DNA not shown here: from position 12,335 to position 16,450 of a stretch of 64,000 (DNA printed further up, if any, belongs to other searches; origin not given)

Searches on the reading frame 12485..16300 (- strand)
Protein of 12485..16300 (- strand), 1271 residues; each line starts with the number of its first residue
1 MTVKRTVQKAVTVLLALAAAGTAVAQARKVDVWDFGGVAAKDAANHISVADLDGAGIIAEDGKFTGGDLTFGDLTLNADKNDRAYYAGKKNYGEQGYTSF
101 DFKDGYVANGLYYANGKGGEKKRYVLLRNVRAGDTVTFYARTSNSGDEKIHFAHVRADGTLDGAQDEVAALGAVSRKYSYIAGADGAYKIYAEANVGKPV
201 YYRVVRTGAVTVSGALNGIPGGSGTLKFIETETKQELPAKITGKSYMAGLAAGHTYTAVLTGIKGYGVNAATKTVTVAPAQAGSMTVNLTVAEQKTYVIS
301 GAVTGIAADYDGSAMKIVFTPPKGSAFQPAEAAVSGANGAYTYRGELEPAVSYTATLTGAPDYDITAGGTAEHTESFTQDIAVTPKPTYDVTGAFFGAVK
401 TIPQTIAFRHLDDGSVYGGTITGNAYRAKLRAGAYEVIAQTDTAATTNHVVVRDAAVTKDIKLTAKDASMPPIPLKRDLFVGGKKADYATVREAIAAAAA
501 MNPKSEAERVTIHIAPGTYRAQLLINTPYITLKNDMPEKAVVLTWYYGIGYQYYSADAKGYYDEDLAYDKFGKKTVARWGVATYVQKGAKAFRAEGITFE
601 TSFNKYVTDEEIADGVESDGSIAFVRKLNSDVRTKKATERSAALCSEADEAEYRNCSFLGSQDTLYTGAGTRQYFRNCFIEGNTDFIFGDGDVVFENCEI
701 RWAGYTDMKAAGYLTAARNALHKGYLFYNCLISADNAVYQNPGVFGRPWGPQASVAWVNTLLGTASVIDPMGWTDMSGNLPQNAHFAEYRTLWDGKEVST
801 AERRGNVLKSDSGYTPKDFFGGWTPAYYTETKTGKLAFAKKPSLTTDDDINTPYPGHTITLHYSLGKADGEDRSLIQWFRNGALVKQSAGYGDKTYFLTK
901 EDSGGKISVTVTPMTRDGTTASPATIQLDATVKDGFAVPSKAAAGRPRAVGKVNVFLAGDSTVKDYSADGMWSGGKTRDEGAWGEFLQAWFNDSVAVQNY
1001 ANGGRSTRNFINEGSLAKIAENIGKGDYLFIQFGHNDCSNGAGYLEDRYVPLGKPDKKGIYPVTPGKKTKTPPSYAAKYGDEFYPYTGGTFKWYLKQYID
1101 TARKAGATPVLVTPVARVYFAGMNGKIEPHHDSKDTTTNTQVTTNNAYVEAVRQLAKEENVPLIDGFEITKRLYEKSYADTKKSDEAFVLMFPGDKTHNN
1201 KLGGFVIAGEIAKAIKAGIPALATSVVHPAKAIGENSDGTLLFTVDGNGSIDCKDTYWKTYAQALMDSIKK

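Call 10: search_protein_families(library=pfam, proteins=[window:12485-16300:-], max_evalue=0.001)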
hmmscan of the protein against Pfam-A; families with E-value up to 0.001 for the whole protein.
window:12485-16300:- (1271 aa): 4 families
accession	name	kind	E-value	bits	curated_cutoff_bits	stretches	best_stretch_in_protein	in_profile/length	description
PF01095.25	Pectinesterase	-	1.1e-28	100.3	27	1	636-798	102-268/298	Pectinesterase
PF13472.12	Lipase_GDSL_2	-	8.2e-11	43.2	32.9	1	959-1180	3-152/178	GDSL-like Lipase/Acylhydrolase family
PF00657.28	Lipase_GDSL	-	2.2e-08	34.9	23.6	1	955-1203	1-200/208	GDSL-like Lipase/Acylhydrolase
PF23197.1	IG_AIR9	-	9.5e-05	22.6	27.5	1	871-925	28-84/87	AIR9 A9 domain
